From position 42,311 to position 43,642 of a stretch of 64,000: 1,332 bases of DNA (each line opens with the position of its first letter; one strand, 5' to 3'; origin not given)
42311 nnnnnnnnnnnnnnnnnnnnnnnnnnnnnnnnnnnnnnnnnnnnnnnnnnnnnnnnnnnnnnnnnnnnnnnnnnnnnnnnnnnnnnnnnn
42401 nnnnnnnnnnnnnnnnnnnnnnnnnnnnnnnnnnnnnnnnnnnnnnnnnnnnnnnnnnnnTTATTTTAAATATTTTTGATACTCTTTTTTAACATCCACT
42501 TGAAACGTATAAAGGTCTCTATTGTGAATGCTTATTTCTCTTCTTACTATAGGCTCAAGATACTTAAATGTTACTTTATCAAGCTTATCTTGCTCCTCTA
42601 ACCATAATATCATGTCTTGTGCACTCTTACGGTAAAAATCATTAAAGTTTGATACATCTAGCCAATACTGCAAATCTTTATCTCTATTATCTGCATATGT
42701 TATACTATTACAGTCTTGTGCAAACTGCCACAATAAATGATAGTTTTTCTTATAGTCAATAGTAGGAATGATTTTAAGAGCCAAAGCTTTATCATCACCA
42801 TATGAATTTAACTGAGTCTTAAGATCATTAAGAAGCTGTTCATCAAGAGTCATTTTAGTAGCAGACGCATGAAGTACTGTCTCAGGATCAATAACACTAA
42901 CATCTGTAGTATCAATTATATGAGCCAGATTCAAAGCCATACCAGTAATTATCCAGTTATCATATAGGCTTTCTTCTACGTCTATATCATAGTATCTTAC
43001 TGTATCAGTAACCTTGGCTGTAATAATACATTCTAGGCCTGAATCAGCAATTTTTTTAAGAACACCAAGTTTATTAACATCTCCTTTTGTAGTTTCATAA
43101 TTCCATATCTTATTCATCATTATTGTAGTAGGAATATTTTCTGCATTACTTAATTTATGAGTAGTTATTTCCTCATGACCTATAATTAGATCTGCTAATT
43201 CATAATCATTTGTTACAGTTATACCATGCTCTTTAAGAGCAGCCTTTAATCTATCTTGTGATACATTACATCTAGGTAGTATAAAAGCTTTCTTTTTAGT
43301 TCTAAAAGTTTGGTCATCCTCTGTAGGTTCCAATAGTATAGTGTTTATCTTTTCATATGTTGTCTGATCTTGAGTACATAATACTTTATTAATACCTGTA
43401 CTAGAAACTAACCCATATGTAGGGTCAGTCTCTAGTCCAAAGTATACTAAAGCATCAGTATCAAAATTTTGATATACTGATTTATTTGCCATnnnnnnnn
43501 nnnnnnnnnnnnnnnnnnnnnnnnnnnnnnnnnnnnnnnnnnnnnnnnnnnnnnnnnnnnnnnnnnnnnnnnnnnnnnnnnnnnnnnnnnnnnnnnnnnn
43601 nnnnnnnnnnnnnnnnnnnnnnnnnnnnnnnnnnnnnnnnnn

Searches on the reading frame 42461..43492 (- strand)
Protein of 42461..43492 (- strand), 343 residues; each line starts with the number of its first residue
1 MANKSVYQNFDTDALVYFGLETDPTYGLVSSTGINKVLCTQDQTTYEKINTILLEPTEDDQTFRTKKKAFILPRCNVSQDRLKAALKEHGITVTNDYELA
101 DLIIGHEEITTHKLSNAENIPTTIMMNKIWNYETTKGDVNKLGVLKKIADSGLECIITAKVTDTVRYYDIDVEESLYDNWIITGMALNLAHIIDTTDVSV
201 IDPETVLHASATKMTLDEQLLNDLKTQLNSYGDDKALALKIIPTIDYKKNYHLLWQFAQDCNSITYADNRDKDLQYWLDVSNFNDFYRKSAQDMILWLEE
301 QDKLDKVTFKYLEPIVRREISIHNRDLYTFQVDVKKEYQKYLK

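Call 3: search_protein_families(library=pfam, proteins=[window:42461-43492:-], max_evalue=0.1)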
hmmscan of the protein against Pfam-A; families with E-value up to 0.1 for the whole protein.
window:42461-43492:- (343 aa): 0 families

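Call 4: search_protein_families(library=phrogs, proteins=[window:42461-43492:-], max_evalue=0.01)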
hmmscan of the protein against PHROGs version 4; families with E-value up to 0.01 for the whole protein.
window:42461-43492:- (343 aa): 0 families

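Call 11: find_homologous_proteins(query=window:42461-43492:-, max_evalue=0.001)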
Query window:42461-43492:- (343 aa): 454 proteins with E <= 0.001 among 1804 candidates; the best 120 are listed.
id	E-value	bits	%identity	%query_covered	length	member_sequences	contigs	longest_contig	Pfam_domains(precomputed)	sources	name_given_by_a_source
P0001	1.2e-225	766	100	100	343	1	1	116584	-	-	-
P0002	6.4e-225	764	100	100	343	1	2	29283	-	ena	-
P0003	1.1e-224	763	100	100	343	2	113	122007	-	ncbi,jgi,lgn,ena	-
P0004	2.3e-224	762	99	100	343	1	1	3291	-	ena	-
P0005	1.2e-220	750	99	100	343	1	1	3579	-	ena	-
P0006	1.2e-206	704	91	100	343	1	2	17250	-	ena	-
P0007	7.6e-204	694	90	100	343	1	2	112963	-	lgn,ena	-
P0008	1.1e-203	694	90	100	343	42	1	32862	-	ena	-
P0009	2.7e-202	689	88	100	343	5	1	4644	-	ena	-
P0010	3.1e-200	682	88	100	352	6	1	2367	-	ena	-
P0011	3.2e-200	682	87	100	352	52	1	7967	-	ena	-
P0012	2.4e-198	676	86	100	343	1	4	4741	-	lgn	-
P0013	1.1e-197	674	87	100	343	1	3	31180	-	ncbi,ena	-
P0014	1.3e-196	670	86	100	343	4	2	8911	-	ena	-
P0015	1.4e-196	670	86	100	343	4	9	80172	-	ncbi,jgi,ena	-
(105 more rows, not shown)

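Call 21: search_protein_families(library=padloc, proteins=[window:42461-43492:-], max_evalue=0.1)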
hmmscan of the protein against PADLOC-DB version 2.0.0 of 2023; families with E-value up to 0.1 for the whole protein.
window:42461-43492:- (343 aa): 0 families

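Call 22: search_protein_families(library=ncbifam, proteins=[window:42461-43492:-], max_evalue=0.1)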
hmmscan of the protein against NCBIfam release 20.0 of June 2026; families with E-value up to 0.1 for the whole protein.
window:42461-43492:- (343 aa): 3 families
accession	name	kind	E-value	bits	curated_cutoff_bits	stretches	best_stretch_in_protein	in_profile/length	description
NF003784.0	PRK05377.1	equivalog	0.0087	15.4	392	1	191-244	166-219/297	fructose bisphosphate aldolase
NF002023.0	PRK00844.1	subfamily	0.035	12.9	458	1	203-295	191-277/408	glucose-1-phosphate adenylyltransferase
TIGR01223.1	Pmev_kin_anim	equivalog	0.046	13.7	188.15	0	265-310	39-81/185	phosphomevalonate kinase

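Call 26: predict_structure(alignment_id=A1)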
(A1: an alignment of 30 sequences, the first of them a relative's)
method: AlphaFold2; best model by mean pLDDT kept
length: 343 residues; sequences in the alignment: 30
mean_pLDDT: 40.6   pTM: 0.24
mean pLDDT of the five models: 40.6, 38.5, 37.6, 37.1, 36.1
residues with pLDDT >= 90: 0; 70-90: 4; 50-70: 68; < 50: 271
segments of 3 or more residues with pLDDT < 50: 1-135, 152-214, 230-245, 261-289, 320-338, 340-343
pLDDT, mean of each block of 10 residues (from residue 1): 27 42 35 31 40 46 40 38 42 42 33 24 25 52 60 41 30 30 31 34 27 47 53 42 47 52 35 41 41 60 65 55 32 41 43
secondary structure, 60 per line:
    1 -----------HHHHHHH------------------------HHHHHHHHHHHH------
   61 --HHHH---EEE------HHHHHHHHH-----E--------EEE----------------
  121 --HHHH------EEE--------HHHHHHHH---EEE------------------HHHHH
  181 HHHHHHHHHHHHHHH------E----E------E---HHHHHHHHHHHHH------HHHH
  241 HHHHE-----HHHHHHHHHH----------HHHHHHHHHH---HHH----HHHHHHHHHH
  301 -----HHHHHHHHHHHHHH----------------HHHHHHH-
elements in order: H12-18 H43-54 H63-66 E70-72 H79-87 E102-104 H123-126 E133-135 H144-151 E155-157 H176-195 H218-230 H237-244 H251-260 H271-280 H291-300 H306-319 H336-342

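Call 43: search_protein_representatives(alignment_id=A1)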
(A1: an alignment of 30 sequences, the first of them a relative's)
Query: 30 sequences, 344 profile positions. Proteins with E-value up to 0.001 (for the whole library): 181; up to 1e-10: 109; up to 1e-30: 57. The best 150 are listed.
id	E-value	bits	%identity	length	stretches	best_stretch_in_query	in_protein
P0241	3.5e-167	572.1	-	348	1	1-344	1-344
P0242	7.9e-139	478.9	-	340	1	1-344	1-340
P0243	3.7e-116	404.3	-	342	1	1-343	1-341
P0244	8.5e-110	383.4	-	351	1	1-343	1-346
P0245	2.1e-107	375.6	-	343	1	81-343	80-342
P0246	5.3e-102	357.8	-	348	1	1-344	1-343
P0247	2.6e-100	352.2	-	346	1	3-344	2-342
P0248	1.2e-96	340.2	-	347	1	1-344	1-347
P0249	5.1e-92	325.0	-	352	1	3-344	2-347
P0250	2.6e-87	309.5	-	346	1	1-342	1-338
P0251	1.2e-85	304.0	-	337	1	1-343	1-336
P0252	2.5e-85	302.9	-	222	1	127-341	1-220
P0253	4.4e-84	298.9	-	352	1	13-344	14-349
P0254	6.5e-80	285.2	-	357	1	1-344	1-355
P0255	2.6e-77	276.6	-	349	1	1-343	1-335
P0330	1.1e-14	70.7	-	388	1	30-316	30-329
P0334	3.5e-13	65.7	-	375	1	48-310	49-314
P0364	2.4e-09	53.1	-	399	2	175-335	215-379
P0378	4.6e-07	45.6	-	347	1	32-337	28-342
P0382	8.7e-07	44.7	-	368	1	56-328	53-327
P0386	4.1e-06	42.5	-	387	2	172-327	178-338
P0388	5.8e-06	42.0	-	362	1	44-273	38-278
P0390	7.4e-06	41.6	-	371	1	46-311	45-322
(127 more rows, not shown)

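Call 52: search_dna_similar(query=window:42461-43492:-, collection=phages, mode=protein, max_evalue=0.01, max_rows=30)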
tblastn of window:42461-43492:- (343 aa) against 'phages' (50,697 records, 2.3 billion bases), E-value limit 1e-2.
No match.

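Call 53: search_dna_similar(query=P0386, collection=phages, mode=protein, max_evalue=0.01, max_rows=30)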
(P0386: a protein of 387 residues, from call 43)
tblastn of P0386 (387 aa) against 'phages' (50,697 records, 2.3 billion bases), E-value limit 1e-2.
No match.

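Call 57: find_related_loci(query=P0330, collection=viral_contigs, flank=8000)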
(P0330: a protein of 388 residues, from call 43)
Query P0330 (388 aa) in viral_contigs; peptide patterns used: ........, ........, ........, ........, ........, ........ (x = any residue, [..] = any of these).
17 stretches matched a pattern, but none encodes a relative of the query by tblastn (E <= 1e-3).

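Call 58: find_related_loci(query=P0386, collection=viral_contigs, flank=8000)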
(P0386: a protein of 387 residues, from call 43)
Query P0386 (387 aa) in viral_contigs; peptide patterns used: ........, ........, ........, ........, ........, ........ (x = any residue, [..] = any of these).
1 stretches matched a pattern; 1 encode a relative of the query (tblastn E <= 1e-3); 0 distinct loci.
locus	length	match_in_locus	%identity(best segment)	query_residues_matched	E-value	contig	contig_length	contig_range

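Call 59: find_encoding_contigs(protein=P0386, flank=8000, max_places=3)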
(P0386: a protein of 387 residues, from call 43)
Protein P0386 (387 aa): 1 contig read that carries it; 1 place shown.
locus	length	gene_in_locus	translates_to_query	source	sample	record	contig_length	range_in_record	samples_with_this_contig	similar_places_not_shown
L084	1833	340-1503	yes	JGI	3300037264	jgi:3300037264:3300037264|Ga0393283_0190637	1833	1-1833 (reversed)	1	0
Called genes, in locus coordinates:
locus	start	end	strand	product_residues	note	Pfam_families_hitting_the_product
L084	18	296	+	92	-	-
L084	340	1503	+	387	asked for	-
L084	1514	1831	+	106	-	?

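Call 60: find_encoding_contigs(protein=P0330, flank=8000, max_places=3)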
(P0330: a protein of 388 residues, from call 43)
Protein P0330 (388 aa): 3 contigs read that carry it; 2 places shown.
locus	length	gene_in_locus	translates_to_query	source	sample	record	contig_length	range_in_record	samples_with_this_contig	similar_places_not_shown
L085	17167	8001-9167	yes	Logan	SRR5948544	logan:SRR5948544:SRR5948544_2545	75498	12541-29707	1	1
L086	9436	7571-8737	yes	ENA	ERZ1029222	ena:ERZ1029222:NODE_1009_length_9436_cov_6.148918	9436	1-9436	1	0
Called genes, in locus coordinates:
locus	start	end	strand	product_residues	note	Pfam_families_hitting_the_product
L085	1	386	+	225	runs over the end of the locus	-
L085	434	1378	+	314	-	PF01807:Zn_ribbon_DnaG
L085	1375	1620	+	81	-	-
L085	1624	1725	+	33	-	-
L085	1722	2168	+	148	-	-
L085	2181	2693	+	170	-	-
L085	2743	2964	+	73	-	-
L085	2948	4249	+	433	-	PF13203:DUF2201_N, PF09967:DUF2201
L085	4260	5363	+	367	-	PF20030:bpMoxR, PF07728:AAA_5 (weak)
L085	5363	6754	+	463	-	-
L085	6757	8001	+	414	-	-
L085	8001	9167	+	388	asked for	-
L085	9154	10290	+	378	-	-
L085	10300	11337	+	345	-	PF12705:PDDEXK_1 (faint), PF12684:DUF3799 (weak)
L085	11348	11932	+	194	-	-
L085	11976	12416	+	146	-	-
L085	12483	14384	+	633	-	-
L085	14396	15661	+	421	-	-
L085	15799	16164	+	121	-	-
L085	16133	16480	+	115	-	-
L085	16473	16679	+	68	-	-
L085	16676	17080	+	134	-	-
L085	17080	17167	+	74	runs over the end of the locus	-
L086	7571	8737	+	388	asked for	-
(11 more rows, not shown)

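Call 62: find_encoding_contigs(protein=P0334, flank=9000, max_places=2)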
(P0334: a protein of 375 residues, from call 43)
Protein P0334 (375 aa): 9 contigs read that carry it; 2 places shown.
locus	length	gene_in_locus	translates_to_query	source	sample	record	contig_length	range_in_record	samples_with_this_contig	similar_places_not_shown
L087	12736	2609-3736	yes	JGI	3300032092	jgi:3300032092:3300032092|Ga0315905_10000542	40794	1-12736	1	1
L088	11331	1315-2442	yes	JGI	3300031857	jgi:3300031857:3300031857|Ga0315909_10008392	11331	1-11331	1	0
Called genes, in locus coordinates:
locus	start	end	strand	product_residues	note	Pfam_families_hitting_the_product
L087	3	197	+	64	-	?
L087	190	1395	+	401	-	PF13203:DUF2201_N, PF18894:PhageMetallopep (faint), PF09967:DUF2201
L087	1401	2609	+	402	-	-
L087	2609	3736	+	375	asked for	-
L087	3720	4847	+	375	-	-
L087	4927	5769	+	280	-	PF12684:DUF3799 (faint)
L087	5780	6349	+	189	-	-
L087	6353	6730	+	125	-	-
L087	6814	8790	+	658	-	-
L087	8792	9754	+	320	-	-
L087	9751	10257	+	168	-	-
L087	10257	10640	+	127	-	PF01503:PRA-PH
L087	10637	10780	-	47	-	-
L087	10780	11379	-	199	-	-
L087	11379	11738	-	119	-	-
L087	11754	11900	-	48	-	-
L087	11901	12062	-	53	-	-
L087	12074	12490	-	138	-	-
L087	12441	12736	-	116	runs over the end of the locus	-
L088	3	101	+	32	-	?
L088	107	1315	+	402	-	-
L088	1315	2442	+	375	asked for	-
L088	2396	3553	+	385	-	-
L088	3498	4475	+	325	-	PF12684:DUF3799 (faint), PF12705:PDDEXK_1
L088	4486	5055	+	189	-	-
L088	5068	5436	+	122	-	-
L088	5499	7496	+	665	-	-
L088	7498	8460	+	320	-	-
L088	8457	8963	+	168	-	-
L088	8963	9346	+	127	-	PF01503:PRA-PH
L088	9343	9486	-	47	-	-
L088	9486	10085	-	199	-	-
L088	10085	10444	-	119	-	-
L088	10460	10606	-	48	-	-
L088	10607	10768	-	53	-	-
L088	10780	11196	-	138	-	-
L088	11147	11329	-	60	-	?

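Call 63: find_encoding_contigs(protein=P0382, flank=9000, max_places=2)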
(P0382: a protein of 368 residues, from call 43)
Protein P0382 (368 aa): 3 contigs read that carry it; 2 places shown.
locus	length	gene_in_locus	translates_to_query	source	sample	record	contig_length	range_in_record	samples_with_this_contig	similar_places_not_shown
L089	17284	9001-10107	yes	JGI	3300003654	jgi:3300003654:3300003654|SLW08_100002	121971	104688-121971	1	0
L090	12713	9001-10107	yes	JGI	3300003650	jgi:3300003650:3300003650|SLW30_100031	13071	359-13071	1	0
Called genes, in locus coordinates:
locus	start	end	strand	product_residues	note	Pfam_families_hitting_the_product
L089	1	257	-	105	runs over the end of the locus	-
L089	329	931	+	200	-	PF08299:Bac_DnaA_C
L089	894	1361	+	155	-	-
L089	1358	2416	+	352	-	PF03796:DnaB_C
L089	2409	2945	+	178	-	-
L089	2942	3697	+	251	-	PF13479:AAA_24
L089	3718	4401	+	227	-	-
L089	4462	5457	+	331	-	-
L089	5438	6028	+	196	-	-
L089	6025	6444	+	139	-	-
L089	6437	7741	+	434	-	PF13203:DUF2201_N, PF09967:DUF2201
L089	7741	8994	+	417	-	-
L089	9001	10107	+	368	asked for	-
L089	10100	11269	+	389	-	-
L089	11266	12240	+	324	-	PF12705:PDDEXK_1 (weak), PF12684:DUF3799 (faint)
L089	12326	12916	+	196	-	-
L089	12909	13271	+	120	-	-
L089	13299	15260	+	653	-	-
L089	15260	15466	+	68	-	-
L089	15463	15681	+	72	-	-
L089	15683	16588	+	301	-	PF06067:DUF932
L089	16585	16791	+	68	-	-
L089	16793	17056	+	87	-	PF26096:DUF8033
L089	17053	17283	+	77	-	?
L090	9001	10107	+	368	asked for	-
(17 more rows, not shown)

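Call 64: find_encoding_contigs(protein=P0390, flank=9000, max_places=2)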
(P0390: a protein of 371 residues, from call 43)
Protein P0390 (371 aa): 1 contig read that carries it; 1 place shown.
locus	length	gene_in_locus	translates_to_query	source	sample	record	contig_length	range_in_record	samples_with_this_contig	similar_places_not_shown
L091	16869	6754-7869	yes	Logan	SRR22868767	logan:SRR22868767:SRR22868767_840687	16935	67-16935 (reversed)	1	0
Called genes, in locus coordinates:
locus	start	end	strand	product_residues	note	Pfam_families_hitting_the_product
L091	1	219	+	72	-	?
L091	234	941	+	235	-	-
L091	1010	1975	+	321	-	PF13155:Toprim_2 (weak)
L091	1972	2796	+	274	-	PF13353:Fer4_12, PF04055:Radical_SAM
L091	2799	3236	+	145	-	-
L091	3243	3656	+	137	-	-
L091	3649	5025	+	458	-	PF13203:DUF2201_N, PF09967:DUF2201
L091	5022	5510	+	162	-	-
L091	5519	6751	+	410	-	-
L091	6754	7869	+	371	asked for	-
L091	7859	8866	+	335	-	PF12705:PDDEXK_1 (weak)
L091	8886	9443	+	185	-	-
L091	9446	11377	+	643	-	-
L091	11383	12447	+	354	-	-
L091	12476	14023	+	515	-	PF00145:DNA_methylase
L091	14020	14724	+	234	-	-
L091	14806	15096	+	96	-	-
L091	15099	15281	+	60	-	-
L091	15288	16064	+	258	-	PF14243:R2K_3, PF18299:R2K_2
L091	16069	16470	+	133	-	-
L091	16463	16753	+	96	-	-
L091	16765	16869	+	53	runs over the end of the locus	-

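Call 75: search_protein_families(library=pfam, proteins=[L085:5363-6754:+, L085:6757-8001:+], max_evalue=0.01)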
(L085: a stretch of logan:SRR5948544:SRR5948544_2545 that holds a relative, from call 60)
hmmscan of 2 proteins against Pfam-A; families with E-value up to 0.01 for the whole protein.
L085:5363-6754:+ (463 aa): 0 families

L085:6757-8001:+ (414 aa): 5 families
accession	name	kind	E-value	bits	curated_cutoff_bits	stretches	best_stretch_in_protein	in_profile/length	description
PF13401.12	AAA_22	-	0.00021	22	27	1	41-92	10-64/130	AAA domain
PF13191.12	AAA_16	-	0.0021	19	32.6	1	41-179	29-160/167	AAA ATPase domain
PF07726.17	AAA_3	-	0.0021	18.4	27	0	41-82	4-45/131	ATPase family associated with various cellular activities (AAA)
PF00004.35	AAA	-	0.0046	17.8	21.2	0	43-73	5-35/131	ATPase family associated with various cellular activities (AAA)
PF05729.18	NACHT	-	0.0068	16.7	26.7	0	38-58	2-22/167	NACHT domain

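Call 79: search_protein_families(library=pfam, alignment_id=A3, max_evalue=1)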
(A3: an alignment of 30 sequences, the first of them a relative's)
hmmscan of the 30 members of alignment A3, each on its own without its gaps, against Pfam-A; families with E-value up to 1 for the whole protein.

A. member 1, P0330 (388 aa): 0 families

B. families by the number of members that match (of 30 scanned): 24 families
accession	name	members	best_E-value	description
PF00533.33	BRCT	2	0.0043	BRCA1 C Terminus (BRCT) domain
PF13022.12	HTH_Tnp_1_2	2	0.069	Helix-turn-helix of insertion element transposase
PF18569.7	Thioredoxin_16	1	0.0022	Thioredoxin-like domain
PF03985.18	Paf1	1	0.0074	Paf1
PF08165.16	FerA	1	0.011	FerA (NUC095) domain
PF17252.7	DUF5319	1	0.025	Family of unknown function (DUF5319)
PF18551.6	TackOD1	1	0.033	Thaumarchaeal output domain 1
PF10157.14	BORCS6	1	0.04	BLOC-1-related complex sub-unit 6 C-terminal helix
PF14576.11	SEO_N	1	0.045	Sieve element occlusion N-terminus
PF20170.4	Plexin_RBD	1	0.054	Plexin cytoplasmic RhoGTPase-binding domain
PF13028.12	DUF3889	1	0.06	Protein of unknown function (DUF3889)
PF16589.12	BRCT_2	1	0.068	BRCT domain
PF00216.26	Bac_DNA_binding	1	0.071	Bacterial DNA-binding protein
PF21464.2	flgE_D3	1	0.098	Flagellar hook protein FlgE, D3 domain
PF09693.15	Phage_XkdX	1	0.1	Phage uncharacterised protein (Phage_XkdX)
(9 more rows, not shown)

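Call 80: find_encoding_contigs(protein=P0364, flank=9000, max_places=1)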
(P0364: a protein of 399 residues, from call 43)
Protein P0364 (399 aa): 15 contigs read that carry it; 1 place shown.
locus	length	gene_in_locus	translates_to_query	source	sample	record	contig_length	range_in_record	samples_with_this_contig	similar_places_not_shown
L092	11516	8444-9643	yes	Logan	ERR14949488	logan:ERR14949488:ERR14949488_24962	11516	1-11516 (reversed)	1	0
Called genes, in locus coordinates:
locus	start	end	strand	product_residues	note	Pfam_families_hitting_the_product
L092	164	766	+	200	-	-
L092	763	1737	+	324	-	PF03796:DnaB_C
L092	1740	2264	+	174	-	-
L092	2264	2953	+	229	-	PF13479:AAA_24 (weak)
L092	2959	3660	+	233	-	-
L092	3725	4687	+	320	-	PF01807:Zn_ribbon_DnaG, PF13155:Toprim_2 (weak)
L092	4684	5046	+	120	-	-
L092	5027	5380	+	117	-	PF21798:DUF6878 (weak)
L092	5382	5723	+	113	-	PF21866:DUF6915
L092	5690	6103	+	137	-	-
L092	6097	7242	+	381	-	PF13203:DUF2201_N, PF18894:PhageMetallopep (faint), PF09967:DUF2201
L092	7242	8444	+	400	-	-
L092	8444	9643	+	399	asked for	-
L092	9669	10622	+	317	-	PF12705:PDDEXK_1, PF12684:DUF3799 (weak)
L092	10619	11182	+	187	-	-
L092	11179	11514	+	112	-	?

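Call 81: find_encoding_contigs(protein=P0388, flank=9000, max_places=1)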
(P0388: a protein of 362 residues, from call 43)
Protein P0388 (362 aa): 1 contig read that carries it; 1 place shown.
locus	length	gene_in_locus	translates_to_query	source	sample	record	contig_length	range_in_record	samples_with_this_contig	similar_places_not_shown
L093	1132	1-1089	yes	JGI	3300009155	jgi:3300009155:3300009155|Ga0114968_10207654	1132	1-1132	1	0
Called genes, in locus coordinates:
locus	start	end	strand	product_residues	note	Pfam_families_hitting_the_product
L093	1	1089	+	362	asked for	?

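Call 82: find_encoding_contigs(protein=P0378, flank=9000, max_places=1)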
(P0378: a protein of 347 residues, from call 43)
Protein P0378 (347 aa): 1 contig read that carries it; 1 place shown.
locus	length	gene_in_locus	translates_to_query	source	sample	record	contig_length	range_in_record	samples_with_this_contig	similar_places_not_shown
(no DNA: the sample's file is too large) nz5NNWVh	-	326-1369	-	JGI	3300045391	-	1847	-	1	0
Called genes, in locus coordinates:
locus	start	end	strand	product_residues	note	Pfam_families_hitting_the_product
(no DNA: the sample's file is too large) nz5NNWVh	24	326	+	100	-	-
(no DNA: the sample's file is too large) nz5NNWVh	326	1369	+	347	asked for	-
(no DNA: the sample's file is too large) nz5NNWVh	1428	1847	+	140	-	?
